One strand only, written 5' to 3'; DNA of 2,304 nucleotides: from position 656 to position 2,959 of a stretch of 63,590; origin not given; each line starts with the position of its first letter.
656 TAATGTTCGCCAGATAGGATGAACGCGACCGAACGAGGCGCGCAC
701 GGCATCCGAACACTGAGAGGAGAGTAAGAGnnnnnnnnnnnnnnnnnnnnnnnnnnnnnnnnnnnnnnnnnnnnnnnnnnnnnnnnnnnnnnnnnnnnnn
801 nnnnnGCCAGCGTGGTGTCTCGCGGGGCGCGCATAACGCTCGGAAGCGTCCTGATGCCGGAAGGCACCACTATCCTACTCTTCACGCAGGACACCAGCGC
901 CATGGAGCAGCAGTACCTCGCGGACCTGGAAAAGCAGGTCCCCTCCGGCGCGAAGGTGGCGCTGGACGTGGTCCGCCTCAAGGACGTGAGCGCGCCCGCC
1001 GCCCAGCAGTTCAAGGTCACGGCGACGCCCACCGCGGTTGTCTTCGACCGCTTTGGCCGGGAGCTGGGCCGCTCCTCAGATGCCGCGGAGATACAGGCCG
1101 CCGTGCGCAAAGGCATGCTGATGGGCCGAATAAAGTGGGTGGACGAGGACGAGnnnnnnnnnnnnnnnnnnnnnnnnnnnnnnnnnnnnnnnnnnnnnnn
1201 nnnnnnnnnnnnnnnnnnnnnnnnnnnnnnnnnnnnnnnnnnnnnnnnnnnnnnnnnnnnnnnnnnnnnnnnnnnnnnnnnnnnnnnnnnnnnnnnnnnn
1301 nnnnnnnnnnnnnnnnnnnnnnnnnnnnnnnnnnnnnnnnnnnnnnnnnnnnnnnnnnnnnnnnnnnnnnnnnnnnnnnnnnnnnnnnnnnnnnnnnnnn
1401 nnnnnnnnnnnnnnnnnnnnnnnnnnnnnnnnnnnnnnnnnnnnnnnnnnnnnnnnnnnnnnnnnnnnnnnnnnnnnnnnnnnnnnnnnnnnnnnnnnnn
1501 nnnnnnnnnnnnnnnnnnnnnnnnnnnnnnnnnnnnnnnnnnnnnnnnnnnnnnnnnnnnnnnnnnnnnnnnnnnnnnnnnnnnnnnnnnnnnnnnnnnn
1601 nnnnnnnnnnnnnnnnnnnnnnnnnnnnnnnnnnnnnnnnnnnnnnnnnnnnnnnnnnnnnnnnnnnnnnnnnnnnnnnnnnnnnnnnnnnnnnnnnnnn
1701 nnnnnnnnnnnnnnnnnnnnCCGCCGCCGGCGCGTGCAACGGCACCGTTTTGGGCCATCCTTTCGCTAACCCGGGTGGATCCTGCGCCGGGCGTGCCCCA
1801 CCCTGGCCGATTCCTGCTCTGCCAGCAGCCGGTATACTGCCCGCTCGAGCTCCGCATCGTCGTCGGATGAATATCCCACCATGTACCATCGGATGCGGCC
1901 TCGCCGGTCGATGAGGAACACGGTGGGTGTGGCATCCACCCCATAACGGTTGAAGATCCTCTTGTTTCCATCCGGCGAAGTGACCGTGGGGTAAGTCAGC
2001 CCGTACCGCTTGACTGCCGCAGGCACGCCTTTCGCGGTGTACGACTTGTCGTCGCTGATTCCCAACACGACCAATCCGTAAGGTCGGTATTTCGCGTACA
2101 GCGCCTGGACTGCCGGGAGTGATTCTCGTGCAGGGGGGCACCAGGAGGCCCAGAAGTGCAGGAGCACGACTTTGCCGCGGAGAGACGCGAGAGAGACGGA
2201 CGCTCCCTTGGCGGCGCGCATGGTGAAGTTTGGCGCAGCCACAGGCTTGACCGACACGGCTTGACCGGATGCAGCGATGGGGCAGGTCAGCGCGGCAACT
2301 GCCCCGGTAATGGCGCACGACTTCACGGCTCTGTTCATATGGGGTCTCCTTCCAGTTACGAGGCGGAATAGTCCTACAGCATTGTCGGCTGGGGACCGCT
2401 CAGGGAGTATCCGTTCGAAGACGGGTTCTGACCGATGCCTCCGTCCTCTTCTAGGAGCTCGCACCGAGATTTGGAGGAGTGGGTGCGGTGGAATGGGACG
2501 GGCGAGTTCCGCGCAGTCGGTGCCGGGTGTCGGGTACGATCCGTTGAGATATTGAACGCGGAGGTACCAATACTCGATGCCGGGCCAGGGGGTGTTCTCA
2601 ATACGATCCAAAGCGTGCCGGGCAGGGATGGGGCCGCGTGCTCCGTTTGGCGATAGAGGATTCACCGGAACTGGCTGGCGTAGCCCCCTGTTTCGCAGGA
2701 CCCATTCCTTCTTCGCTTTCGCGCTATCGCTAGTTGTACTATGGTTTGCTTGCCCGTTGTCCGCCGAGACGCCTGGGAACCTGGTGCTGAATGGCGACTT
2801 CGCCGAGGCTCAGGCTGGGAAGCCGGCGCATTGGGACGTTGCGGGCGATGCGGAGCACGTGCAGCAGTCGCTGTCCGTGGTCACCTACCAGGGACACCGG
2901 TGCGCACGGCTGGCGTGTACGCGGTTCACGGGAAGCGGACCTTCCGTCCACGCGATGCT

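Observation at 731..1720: In-frame UGA at the second Cys of the CxxC active site of an AhpD-like protein: probable selenoprotein with a SECIS-like hairpin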

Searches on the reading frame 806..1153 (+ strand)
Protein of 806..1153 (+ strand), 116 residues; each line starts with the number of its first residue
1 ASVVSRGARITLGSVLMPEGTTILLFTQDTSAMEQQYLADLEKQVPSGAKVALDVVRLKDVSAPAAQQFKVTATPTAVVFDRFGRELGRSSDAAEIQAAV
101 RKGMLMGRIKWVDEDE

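Call 75: search_protein_representatives(protein=window:806-1153:+)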
Query: 116 residues. Proteins with E-value up to 0.001 (for the whole library): 40; up to 1e-10: 21; up to 1e-30: 2. The best 40 are listed.
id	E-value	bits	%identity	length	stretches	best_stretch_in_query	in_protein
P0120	2.7e-41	156.1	68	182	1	2-116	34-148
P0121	5.5e-33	129.5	56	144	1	1-115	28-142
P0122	1.2e-23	99.5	65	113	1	33-115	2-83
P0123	5.6e-23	97.3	63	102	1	1-78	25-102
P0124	1.1e-22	96.4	50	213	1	14-115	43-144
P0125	4.2e-21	91.3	55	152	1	2-94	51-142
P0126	4.9e-18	81.5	41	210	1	3-115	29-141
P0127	2.5e-17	79.2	60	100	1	2-76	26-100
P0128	6.0e-17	78.0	46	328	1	2-115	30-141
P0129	5.7e-16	74.8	40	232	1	3-116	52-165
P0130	1.8e-14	70.0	37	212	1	4-115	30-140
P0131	7.7e-14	68.0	38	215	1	3-116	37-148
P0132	5.3e-13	65.3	35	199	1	3-114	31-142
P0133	6.0e-13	65.2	40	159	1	11-113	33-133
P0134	8.6e-13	64.7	42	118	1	2-92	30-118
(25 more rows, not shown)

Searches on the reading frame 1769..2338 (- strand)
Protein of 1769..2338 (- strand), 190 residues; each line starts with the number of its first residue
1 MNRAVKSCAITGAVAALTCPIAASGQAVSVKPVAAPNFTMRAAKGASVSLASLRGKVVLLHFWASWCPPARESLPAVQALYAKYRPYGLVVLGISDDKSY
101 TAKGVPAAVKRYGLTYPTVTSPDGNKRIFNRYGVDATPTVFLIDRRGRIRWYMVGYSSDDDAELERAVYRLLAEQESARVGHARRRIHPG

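Call 77: search_protein_families(library=ncbifam, proteins=[window:1769-2338:-], max_evalue=0.001)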
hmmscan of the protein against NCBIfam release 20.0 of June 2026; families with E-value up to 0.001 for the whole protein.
seq(190 aa): 10 families
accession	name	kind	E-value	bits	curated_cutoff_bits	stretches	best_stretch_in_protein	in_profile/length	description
NF002854.0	PRK03147.1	subfamily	4.4e-25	88.6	170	1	33-160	40-163/176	thiol-disulfide oxidoreductase ResA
NF041202.1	StoA_CxxC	exception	4.2e-18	65.8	210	1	26-156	25-151/163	endospore biogenesis thiol-disulfide oxidoreductase StoA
NF047696.1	ThlDiSintTplARhiz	equivalog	1.5e-14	54.3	230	1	11-155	62-199/219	thiol:disulfide interchange protein TlpA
NF041054.1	WAxxUGC_long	equivalog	1.1e-13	51.2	300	1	20-149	71-194/354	ResA-like WAxxUGC motif-containing protein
TIGR00385.1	dsbE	subfamily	2.1e-13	50.2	123.15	1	26-159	33-160/173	DsbE family thiol:disulfide interchange protein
NF011941.0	PRK15412.1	equivalog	3.8e-08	33.1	359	1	53-155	66-161/185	thiol:disulfide interchange protein DsbE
NF010625.0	PRK14018.1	equivalog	3.6e-07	29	522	1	5-162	7-165/521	bifunctional peptide-methionine (S)-S-oxide reductase MsrA/peptide-methionine (R)-S-oxide reductase MsrB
TIGR01068.1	thioredoxin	equivalog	2.4e-06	27.7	96.8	1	55-85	14-44/101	thioredoxin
NF006960.0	PRK09437.1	equivalog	0.00033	20.6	140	1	34-100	9-76/156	thioredoxin-dependent thiol peroxidase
NF009669.0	PRK13190.1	equivalog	0.00054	19.2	261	1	34-161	8-141/203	putative peroxiredoxin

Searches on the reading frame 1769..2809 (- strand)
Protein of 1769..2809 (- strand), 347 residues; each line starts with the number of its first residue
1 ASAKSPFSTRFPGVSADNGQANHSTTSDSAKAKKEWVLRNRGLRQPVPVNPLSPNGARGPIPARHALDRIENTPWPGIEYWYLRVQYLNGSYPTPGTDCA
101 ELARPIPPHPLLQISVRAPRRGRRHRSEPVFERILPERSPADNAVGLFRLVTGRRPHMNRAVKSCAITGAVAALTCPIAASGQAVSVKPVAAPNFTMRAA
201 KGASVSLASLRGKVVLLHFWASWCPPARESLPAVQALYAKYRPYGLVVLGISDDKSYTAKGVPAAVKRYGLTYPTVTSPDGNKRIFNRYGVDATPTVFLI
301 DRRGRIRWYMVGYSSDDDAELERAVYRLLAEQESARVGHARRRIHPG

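Call 35: search_protein_families(library=pfam, proteins=[window:1769-2809:-], max_evalue=0.001)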
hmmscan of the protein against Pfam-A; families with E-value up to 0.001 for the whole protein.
window:1769-2809:- (347 aa): 7 families
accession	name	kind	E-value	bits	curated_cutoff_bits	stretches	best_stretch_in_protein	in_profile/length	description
PF00578.27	AhpC-TSA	-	6.3e-23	81.5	26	1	191-308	4-123/124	AhpC/TSA family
PF08534.16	Redoxin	-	2.4e-21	76.5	26.6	1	191-323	5-146/148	Redoxin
PF13905.12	Thioredoxin_8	-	2.2e-12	47.6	27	1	212-306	1-94/94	Thioredoxin-like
PF00255.25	GSHPx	-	8.8e-06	25.7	27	1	195-251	4-59/108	Glutathione peroxidase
PF13098.12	Thioredoxin_2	-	1.2e-05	26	27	1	211-317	4-98/104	Thioredoxin-like domain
PF00085.26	Thioredoxin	-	0.00031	21.2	23.5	0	213-243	19-49/103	Thioredoxin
PF13728.12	TraF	-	0.00085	19.6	23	0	206-315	123-215/224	F plasmid transfer operon protein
